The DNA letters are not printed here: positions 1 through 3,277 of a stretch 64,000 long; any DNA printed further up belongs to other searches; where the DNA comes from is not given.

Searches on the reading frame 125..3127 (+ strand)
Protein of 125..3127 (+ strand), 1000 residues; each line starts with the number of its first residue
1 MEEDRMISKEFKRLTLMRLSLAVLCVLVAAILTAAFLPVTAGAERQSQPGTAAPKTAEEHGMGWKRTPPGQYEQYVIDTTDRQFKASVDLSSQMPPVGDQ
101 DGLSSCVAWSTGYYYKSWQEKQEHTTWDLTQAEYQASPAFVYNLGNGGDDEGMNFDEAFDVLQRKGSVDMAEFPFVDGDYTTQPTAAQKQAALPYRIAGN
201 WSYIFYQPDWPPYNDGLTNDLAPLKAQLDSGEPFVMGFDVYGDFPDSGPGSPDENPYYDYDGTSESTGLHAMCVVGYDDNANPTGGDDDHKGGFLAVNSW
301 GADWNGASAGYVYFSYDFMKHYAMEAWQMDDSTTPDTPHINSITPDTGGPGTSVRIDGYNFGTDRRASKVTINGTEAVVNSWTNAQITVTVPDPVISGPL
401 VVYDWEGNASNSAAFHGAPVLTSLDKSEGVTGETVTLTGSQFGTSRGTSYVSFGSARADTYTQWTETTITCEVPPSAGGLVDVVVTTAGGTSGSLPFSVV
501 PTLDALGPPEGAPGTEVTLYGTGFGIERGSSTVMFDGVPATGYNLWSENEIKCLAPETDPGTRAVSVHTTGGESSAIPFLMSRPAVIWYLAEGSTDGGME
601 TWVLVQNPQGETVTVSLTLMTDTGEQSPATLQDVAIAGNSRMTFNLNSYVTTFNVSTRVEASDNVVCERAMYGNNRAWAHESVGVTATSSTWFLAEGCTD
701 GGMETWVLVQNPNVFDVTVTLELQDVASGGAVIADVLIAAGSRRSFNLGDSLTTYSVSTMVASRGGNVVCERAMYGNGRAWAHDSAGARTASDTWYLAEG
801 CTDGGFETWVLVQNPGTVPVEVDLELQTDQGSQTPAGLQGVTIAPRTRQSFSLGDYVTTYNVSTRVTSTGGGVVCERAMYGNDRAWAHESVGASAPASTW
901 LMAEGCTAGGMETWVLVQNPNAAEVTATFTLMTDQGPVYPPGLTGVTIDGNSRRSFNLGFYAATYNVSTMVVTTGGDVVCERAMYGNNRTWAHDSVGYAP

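Call 3: search_protein_families(library=pfam, proteins=[window:125-3127:+], max_evalue=0.01)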
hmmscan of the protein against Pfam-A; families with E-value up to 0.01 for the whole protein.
window:125-3127:+ (1000 aa): 4 families
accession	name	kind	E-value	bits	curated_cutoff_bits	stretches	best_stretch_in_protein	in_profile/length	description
PF01833.30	TIG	-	6.9e-37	125.7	20.9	3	419-498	1-83/84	IPT/TIG domain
PF18986.5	DUF5719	-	1.2e-18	67.7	26.2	3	790-873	49-132/319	Family of unknown function (DUF5719)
PF00112.29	Peptidase_C1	-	8.4e-05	23.2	20.7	1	93-321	13-209/220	Papain family cysteine protease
PF20144.5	TIG_SUH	-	0.0029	18.2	24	0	419-478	2-57/94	TIG domain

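Call 4: search_protein_families(library=ncbifam, proteins=[window:125-3127:+], max_evalue=0.01)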
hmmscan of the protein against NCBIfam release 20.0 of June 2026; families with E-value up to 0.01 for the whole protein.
window:125-3127:+ (1000 aa): 3 families
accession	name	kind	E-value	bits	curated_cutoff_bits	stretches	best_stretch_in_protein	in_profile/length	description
NF058597.1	CoaZ_rpt_PGGG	domain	4.4e-14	52.3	30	3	337-415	2-86/88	choice-of-anchor Z repeating domain-containing protein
NF047769.1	LIC10067_lipo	equivalog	2.7e-11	43.2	200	1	338-408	37-116/239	LIC10067 family putative lipoprotein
TIGR03437.1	Soli_cterm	paralog_domain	2.8e-08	33.8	29.05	1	511-602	12-111/225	Solibacter uncharacterized C-terminal domain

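Call 37: list_cluster_members(proteins=[P0001, window:125-3127:+, window:140-3127:+, P0099, P0105, P0109, P0059, P0017, P0022, P0037])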
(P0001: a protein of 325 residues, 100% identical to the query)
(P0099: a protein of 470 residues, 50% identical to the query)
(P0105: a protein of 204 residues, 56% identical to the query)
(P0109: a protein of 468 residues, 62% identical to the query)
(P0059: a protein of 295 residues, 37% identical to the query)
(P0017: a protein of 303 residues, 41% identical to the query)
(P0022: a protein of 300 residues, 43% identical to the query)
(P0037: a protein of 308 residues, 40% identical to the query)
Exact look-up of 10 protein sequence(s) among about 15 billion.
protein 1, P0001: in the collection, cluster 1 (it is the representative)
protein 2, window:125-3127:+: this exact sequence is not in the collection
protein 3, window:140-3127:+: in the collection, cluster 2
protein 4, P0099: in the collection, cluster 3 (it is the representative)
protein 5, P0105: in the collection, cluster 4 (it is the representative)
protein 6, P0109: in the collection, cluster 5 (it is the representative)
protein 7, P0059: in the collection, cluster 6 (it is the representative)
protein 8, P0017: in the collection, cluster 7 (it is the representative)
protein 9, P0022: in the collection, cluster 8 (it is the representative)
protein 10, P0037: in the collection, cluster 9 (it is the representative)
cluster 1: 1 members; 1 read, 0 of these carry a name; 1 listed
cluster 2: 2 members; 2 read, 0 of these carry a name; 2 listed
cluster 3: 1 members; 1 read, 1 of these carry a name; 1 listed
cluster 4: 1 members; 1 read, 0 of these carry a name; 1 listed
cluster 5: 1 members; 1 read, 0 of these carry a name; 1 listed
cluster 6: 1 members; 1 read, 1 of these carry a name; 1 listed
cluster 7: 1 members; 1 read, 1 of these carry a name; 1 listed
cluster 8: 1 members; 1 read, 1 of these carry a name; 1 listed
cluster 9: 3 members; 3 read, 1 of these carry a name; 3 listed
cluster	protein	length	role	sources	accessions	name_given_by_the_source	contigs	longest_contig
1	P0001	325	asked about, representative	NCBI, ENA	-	-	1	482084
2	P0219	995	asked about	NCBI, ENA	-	-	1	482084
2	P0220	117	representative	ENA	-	-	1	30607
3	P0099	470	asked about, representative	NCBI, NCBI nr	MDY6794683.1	MAG: IPT/TIG domain-containing protein, partial [Actinomycetota bacterium] | IPT/TIG domain-containing protein [Actinomycetota bacterium]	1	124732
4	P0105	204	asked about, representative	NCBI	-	-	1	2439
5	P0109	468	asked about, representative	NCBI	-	-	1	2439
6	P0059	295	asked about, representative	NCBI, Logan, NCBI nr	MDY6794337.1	MAG: protease inhibitor I42 family protein [Actinomycetota bacterium] | protease inhibitor I42 family protein [Actinomycetota bacterium]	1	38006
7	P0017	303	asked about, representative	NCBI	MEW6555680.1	MAG: protease inhibitor I42 family protein [Actinomycetota bacterium]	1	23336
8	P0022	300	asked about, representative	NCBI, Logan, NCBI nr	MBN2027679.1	MAG: protease inhibitor I42 family protein [Actinobacteria bacterium] | protease inhibitor I42 family protein [Actinomycetota bacterium]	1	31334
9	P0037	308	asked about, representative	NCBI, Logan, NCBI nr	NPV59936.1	MAG: protease inhibitor I42 family protein [Actinobacteria bacterium] | protease inhibitor I42 family protein [Actinomycetota bacterium]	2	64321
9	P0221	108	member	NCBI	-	-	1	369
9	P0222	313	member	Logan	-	-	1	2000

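Call 38: find_encoding_contigs(protein=window:140-3127:+, flank=10000, max_places=3)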
Protein window:140-3127:+ (995 aa): no gene with exactly this product is on record in the collection.
